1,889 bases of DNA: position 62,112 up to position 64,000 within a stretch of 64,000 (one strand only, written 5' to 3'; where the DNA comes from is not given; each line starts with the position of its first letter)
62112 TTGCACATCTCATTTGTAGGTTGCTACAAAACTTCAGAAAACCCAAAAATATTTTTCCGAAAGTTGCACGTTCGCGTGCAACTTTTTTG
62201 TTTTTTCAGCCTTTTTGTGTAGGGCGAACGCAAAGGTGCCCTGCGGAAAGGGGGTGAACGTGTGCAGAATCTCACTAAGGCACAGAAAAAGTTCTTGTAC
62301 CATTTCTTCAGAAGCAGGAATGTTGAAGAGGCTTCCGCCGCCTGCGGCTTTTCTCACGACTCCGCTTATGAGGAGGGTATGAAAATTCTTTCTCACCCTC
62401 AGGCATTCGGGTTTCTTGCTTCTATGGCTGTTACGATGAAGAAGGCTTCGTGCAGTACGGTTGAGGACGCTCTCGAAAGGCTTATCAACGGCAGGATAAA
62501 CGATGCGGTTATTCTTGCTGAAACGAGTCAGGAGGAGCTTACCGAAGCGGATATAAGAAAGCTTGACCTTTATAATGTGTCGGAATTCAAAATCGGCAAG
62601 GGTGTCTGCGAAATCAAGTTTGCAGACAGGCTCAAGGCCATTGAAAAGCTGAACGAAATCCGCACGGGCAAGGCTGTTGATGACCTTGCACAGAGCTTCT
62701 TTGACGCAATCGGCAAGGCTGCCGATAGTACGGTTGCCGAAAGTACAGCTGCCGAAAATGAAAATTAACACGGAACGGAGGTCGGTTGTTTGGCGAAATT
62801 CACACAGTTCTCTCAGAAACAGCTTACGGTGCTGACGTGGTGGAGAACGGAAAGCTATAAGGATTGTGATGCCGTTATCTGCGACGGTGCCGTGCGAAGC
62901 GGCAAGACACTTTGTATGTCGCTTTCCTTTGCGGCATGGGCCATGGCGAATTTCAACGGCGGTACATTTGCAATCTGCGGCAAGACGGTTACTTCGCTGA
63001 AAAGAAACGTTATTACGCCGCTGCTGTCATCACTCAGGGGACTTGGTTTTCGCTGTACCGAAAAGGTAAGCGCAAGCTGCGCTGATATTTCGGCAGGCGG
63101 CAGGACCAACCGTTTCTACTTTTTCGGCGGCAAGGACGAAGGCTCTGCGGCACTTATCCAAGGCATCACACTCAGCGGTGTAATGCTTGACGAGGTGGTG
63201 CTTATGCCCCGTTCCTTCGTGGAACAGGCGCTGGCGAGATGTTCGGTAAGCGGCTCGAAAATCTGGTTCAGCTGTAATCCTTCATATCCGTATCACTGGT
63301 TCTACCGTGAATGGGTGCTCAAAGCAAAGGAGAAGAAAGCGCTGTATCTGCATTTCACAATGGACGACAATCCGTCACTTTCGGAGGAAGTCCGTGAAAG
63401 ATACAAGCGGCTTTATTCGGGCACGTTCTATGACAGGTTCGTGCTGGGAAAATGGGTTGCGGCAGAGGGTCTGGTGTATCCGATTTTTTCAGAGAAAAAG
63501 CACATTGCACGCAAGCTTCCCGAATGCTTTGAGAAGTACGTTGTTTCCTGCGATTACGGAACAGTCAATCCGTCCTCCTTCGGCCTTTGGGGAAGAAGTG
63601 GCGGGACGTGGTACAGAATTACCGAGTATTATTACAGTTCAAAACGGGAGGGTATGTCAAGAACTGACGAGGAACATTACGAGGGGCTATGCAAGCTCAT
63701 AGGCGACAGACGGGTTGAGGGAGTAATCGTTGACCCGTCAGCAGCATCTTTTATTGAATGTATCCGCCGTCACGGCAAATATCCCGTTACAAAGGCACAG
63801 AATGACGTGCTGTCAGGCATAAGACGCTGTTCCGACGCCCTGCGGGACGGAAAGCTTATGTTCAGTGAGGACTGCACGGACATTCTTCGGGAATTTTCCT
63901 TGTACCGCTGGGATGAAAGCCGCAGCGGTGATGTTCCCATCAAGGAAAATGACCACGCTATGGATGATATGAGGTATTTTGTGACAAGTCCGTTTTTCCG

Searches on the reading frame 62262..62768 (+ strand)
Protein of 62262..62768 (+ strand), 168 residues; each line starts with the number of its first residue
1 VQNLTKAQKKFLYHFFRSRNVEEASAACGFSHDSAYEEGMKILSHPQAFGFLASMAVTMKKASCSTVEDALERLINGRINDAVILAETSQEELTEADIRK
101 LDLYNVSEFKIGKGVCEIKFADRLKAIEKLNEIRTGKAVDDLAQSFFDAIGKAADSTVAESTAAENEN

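Call 13: find_encoding_contigs(protein=window:62262-62768:+, flank=10000, max_places=10)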
Protein window:62262-62768:+ (168 aa): 1 contig read that carries it; 1 place shown.
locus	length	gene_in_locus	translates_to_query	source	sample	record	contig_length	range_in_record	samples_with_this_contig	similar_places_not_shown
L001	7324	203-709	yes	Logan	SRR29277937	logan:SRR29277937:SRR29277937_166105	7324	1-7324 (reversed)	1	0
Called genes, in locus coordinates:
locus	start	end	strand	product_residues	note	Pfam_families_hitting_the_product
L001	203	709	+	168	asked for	PF03592:Terminase_2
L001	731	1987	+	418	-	PF04466:Terminase_3, PF03237:Terminase_6N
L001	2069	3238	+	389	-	PF04860:Phage_portal (weak)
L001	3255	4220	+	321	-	PF25209:Phage_capsid_4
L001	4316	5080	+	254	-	-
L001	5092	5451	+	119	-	-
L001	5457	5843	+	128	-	-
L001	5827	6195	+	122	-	-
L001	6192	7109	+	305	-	-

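Call 14: search_protein_families(library=pfam, proteins=[window:62262-62768:+], max_evalue=0.01)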
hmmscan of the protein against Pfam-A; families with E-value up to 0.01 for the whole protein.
window:62262-62768:+ (168 aa): 1 family
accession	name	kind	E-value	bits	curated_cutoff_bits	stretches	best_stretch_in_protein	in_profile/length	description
PF03592.21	Terminase_2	-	2.6e-11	44.8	26.1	1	4-132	1-126/141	Terminase small subunit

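Call 15: find_related_loci(query=window:62262-62768:+, collection=viral_contigs, flank=6000)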
Query window:62262-62768:+ (168 aa) in viral_contigs; peptide patterns used: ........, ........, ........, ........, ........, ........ (x = any residue, [..] = any of these).
14 stretches matched a pattern, but none encodes a relative of the query by tblastn (E <= 1e-3).

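Call 17: find_homologous_proteins(query=window:62262-62768:+, max_evalue=0.00001)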
Query window:62262-62768:+ (168 aa): 58 proteins with E <= 0.00001 among 136 candidates.
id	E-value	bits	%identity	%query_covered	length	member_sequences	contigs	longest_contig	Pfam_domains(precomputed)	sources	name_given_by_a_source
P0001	2.1e-100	351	98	100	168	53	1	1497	PF03592.22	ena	-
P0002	7.2e-85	300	90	93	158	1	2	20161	PF03592.22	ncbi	-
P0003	1.1e-83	296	89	93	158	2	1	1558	PF03592.22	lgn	-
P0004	6.2e-83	294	89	93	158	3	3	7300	PF03592.22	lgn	-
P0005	2.4e-82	292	88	93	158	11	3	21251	PF03592.22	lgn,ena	-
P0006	7.7e-82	290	88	92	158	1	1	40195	PF03592.22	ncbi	-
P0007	1.1e-81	290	88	93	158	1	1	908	PF03592.22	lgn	-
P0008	1.3e-71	257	79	92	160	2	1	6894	PF03592.22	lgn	-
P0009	2.1e-65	237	74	90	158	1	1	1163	PF03592.22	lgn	-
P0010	1.5e-63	231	73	90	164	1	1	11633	PF03592.22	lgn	-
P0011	1.6e-63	231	67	93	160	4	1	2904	PF03592.22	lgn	-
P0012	4.1e-62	226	69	91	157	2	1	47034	PF03592.22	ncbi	-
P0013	2.3e-61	224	66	95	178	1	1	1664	PF03592.22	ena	-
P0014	4.5e-61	223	66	95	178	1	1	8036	PF03592.22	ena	-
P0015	7.1e-61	222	69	97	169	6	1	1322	PF03592.22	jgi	-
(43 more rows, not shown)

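Call 19: find_related_loci(query=A1, collection=genome_contigs, flank=6000)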
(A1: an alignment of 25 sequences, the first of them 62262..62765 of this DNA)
Query A1 (168 aa) in genome_contigs; peptide patterns used: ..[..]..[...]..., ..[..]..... (x = any residue, [..] = any of these).
137 stretches matched a pattern; 26 encode a relative of the query (tblastn E <= 1e-3); 26 distinct loci.
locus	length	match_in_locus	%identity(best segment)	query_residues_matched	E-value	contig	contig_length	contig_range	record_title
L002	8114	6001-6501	88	1-167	9e-97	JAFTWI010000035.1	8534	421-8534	MAG: Oscillospiraceae bacterium isolate RGIG4209 Roe_deer_Colon-3__c20441, whole genome shotgun sequence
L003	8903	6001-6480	89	1-160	9e-95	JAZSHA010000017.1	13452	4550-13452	MAG: Oscillospiraceae bacterium isolate T1900044576_TS20190042.MAGScoT_cleanbin_000063 SGB_502_k141_1269697, whole genom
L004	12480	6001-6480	89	1-160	1e-94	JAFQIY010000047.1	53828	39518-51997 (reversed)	MAG: Oscillospiraceae bacterium isolate RGIG1862 Goat_Cecum-6__c503538, whole genome shotgun sequence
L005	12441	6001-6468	89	1-156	3e-92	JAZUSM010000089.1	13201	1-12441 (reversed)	MAG: Oscillospiraceae bacterium isolate T1900044845_TS20190311.MAGScoT_cleanbin_000019 SGB_2971_k141_1614194, whole geno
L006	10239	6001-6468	85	1-156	4e-88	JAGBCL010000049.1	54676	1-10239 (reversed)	MAG: Oscillospiraceae bacterium isolate RGIG8992 Water_deer_Rectum-3__c218017, whole genome shotgun sequence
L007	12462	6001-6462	69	2-155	1e-71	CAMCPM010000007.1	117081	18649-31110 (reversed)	MAG: uncultured Clostridia bacterium isolate SRR17382095_bin.20_metaWRAP_v1.3_MAG genome assembly, contig: ERZ10544663.1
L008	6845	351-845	62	2-165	5e-64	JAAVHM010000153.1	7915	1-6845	MAG: Ruminococcus sp. isolate Mgla_MAG_15-bin_0 c_000000073161, whole genome shotgun sequence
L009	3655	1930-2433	60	4-168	9e-62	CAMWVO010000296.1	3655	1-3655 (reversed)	MAG TPA_asm: uncultured Clostridia bacterium isolate SRR14411283_bin.2_metawrap_v1.3_MAG genome assembly, contig: NODE.5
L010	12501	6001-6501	59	4-167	3e-60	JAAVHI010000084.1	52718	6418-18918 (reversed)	MAG: Ruminococcus sp. isolate Mgla_MAG_49-bin_14 c_000000077043, whole genome shotgun sequence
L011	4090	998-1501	58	4-168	1e-59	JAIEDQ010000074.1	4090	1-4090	MAG: Oscillospiraceae bacterium isolate SC0389_S3_2 SC0389_S3_2_contig_74, whole genome shotgun sequence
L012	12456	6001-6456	60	4-152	3e-57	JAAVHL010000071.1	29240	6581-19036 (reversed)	MAG: Ruminococcus sp. isolate Mgla_MAG_ref_172 c_000000060345, whole genome shotgun sequence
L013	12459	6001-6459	56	4-156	5e-55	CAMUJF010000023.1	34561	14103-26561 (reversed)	MAG TPA_asm: uncultured Clostridia bacterium isolate SRR14038243_bin.79_metawrap_v1.3_MAG genome assembly, contig: NODE.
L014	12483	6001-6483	57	2-161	4e-55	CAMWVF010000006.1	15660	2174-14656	MAG TPA_asm: uncultured Clostridia bacterium isolate SRR14411289_bin.2_metawrap_v1.3_MAG genome assembly, contig: NODE.2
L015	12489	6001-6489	54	4-165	3e-53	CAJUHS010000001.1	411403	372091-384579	MAG TPA_asm: uncultured Oscillospiraceae bacterium isolate MGBC137711 genome assembly, contig: MGBC137711.1, whole genom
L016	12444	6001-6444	57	4-151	4e-53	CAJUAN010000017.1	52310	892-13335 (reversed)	MAG TPA_asm: uncultured Oscillospiraceae bacterium isolate MGBC124430 genome assembly, contig: MGBC124430.17, whole geno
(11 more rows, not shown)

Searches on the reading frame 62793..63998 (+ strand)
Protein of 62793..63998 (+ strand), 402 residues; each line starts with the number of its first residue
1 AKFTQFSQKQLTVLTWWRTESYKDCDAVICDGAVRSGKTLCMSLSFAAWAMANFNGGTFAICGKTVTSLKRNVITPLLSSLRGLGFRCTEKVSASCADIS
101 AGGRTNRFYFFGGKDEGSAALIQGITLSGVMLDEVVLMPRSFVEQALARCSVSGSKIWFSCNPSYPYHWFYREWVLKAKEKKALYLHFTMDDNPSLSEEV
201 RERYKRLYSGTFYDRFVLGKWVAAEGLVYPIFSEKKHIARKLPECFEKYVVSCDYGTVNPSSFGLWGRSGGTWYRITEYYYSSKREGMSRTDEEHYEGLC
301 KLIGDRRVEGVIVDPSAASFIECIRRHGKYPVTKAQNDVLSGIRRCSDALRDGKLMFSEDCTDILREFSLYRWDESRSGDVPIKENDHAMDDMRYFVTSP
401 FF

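Call 14: search_protein_families(library=pfam, proteins=[window:62793-63998:+], max_evalue=0.01)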
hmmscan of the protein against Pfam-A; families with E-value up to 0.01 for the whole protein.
window:62793-63998:+ (402 aa): 3 families
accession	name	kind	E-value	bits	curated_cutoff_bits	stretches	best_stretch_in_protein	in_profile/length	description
PF03237.21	Terminase_6N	-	3.9e-14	53.3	22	1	32-234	4-213/215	Terminase large subunit, T4likevirus-type, N-terminal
PF04466.19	Terminase_3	-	5.5e-09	36.3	23.2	1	32-209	9-188/201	Phage terminase large subunit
PF17289.8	Terminase_6C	-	0.0077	16.7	22.6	0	319-397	68-152/155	Terminase RNaseH-like domain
